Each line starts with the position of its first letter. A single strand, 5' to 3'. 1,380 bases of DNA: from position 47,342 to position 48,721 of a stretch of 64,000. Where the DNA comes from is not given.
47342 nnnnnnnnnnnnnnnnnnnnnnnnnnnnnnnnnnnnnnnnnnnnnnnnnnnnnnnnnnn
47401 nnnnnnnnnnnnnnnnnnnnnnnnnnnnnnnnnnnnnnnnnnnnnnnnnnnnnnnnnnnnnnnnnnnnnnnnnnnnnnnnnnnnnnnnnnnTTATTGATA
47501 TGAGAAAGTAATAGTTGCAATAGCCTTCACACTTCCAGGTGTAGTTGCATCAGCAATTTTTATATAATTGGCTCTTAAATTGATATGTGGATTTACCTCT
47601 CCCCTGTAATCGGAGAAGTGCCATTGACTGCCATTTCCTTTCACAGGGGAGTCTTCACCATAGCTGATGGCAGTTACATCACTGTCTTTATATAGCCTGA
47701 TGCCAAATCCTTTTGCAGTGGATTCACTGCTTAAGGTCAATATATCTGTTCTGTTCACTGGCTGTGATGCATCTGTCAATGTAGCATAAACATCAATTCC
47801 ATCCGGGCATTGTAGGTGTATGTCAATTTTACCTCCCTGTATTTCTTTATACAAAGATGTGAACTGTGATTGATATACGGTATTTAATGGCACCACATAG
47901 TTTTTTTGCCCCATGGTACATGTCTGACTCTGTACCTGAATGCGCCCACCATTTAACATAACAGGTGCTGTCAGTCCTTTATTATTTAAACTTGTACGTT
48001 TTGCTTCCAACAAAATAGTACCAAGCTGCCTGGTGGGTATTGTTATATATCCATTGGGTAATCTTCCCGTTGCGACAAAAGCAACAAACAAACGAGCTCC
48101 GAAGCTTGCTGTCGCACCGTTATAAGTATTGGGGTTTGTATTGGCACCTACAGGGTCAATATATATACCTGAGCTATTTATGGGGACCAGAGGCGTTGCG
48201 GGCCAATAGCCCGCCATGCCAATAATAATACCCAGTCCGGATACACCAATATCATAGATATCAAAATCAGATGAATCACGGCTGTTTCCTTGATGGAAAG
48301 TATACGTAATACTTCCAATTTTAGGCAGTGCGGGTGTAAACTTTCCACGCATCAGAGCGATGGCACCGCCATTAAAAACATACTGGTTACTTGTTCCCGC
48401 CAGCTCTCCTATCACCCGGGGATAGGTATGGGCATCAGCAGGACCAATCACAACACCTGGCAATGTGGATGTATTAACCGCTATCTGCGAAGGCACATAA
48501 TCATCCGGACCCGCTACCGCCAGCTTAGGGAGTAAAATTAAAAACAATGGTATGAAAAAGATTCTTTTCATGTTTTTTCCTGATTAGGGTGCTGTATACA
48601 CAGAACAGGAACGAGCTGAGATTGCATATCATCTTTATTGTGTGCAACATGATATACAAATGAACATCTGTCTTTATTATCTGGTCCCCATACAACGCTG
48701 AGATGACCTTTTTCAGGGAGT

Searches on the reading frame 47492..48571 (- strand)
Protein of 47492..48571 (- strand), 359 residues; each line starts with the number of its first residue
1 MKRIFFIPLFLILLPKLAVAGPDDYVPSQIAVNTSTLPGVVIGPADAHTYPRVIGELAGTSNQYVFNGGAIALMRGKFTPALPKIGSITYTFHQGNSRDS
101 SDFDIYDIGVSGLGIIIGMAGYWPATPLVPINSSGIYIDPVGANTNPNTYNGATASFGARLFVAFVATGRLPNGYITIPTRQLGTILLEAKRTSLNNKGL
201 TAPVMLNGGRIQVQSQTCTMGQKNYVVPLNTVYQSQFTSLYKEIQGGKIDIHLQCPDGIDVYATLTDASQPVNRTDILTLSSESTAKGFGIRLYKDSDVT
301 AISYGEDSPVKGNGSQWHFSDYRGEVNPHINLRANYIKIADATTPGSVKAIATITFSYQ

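Call 49: search_protein_families(library=pfam, proteins=[window:47492-48571:-], max_evalue=0.001)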
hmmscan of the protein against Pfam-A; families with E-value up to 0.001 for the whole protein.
window:47492-48571:- (359 aa): 1 family
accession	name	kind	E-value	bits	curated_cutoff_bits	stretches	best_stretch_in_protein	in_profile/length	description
PF00419.26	Fimbrial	-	2e-14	54.6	25.6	1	214-359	9-151/151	Fimbrial protein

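Call 50: search_solved_structures(query=window:47492-48571:-)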
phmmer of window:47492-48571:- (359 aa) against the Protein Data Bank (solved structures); distinct sequences matched with E-value up to 0.001: 5.
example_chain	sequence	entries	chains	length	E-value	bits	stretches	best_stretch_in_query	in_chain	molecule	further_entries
7mzp_A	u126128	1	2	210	7.2e-133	446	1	21-224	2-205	F17-like fimbril adhesin subunit UclD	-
5nwp_A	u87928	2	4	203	1.4e-128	431.9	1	21-217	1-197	Adhesin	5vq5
6h2l_A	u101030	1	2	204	1.3e-105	356.4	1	21-217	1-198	Putative fimbrial adhesin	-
7mzo_A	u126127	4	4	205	1.3e-105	356.4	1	21-215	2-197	Fimbrial adhesin UcaD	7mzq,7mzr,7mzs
6h1x_A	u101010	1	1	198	2.1e-102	345.8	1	21-211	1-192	Putative fimbrial adhesin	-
